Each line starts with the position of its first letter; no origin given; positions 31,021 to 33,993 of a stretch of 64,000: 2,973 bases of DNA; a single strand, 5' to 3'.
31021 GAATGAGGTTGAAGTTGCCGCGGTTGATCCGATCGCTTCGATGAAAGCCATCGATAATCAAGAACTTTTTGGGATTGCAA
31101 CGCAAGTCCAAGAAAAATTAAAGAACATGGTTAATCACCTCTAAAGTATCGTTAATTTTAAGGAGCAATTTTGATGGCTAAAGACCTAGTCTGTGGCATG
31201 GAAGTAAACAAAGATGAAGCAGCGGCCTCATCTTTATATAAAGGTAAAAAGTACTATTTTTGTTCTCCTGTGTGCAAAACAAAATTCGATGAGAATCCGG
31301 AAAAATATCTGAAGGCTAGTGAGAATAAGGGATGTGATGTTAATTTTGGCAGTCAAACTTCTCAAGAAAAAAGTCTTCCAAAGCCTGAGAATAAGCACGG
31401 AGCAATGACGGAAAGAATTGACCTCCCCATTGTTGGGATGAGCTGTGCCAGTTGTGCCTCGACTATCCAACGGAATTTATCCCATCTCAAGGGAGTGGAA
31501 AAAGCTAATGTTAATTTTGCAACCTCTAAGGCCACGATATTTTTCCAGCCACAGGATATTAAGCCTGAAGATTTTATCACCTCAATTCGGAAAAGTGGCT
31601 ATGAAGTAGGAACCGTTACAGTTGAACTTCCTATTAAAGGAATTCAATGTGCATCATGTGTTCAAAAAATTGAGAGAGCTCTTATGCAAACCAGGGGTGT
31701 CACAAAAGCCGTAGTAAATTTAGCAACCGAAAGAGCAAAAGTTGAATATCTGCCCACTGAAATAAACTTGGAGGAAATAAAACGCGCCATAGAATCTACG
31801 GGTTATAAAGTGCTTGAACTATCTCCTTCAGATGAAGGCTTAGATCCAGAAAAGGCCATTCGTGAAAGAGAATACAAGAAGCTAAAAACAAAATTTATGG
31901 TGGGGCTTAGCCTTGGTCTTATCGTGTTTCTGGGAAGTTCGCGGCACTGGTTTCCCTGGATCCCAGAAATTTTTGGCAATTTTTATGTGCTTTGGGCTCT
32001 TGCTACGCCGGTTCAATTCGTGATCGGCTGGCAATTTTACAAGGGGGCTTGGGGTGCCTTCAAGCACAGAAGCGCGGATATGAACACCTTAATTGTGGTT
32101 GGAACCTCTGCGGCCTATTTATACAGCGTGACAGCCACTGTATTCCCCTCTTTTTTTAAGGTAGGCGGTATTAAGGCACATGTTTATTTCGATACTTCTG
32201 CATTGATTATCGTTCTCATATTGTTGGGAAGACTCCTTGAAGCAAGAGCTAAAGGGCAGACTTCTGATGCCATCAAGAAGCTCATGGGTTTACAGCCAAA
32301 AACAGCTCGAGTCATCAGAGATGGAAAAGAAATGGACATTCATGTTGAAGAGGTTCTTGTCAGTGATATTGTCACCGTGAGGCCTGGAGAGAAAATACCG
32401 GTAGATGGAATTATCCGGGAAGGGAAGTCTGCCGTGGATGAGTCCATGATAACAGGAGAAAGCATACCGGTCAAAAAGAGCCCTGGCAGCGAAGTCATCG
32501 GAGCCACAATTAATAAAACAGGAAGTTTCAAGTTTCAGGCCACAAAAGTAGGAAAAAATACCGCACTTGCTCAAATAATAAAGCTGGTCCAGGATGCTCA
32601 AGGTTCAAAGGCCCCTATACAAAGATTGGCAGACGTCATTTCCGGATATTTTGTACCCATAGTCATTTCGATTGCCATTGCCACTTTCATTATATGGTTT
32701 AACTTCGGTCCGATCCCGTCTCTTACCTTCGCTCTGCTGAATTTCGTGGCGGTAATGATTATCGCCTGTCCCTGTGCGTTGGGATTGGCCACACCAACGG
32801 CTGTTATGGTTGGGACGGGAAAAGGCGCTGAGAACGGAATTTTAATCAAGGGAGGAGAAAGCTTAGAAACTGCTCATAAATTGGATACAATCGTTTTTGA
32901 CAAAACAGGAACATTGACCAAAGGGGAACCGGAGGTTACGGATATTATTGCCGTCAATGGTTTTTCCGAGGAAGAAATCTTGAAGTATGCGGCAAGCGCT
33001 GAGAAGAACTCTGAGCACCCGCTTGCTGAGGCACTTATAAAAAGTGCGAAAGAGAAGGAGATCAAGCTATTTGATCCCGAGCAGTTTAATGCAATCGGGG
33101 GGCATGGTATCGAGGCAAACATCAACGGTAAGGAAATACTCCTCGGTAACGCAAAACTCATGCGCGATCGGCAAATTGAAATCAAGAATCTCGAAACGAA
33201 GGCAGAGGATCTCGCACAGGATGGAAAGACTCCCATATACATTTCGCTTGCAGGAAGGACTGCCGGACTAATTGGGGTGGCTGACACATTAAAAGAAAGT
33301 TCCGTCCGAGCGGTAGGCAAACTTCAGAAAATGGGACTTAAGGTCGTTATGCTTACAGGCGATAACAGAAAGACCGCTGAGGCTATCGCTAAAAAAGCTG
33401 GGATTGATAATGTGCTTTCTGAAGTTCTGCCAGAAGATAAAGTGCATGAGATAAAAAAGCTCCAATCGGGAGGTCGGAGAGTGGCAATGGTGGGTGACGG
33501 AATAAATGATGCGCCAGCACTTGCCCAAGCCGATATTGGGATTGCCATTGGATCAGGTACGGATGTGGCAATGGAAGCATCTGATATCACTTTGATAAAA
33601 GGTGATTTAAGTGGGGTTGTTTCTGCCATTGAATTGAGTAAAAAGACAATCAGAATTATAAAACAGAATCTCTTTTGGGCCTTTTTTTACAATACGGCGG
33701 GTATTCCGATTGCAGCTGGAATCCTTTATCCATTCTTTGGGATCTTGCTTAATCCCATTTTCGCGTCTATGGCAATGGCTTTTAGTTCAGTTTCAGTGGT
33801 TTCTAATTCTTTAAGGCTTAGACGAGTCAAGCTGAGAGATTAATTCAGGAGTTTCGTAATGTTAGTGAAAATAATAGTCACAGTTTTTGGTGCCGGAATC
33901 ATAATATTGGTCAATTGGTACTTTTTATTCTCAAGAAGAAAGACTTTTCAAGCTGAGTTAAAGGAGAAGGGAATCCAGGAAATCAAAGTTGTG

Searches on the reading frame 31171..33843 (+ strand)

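Call 72: search_protein_families(library=pfam, proteins=[window:31171-33843:+], max_evalue=0.00001)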
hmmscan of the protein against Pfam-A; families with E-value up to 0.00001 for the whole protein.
window:31171-33843:+ (890 aa): 5 families
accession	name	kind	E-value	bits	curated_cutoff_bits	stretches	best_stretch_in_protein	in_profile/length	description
PF00122.25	E1-E2_ATPase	-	8.3e-60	201.8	28.1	1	374-554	2-180/181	E1-E2 ATPase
PF00702.32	Hydrolase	-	6.9e-40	137.9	26.4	1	572-788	2-191/191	haloacid dehalogenase-like hydrolase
PF00403.32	HMA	-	1.1e-34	119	24.8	2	154-213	3-62/62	Heavy-metal-associated domain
PF04945.19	YHS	-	1.1e-16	61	30.3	1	4-49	2-46/47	YHS domain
PF08282.18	Hydrolase_3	-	5.7e-07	29.9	20.9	0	762-820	197-255/255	haloacid dehalogenase-like hydrolase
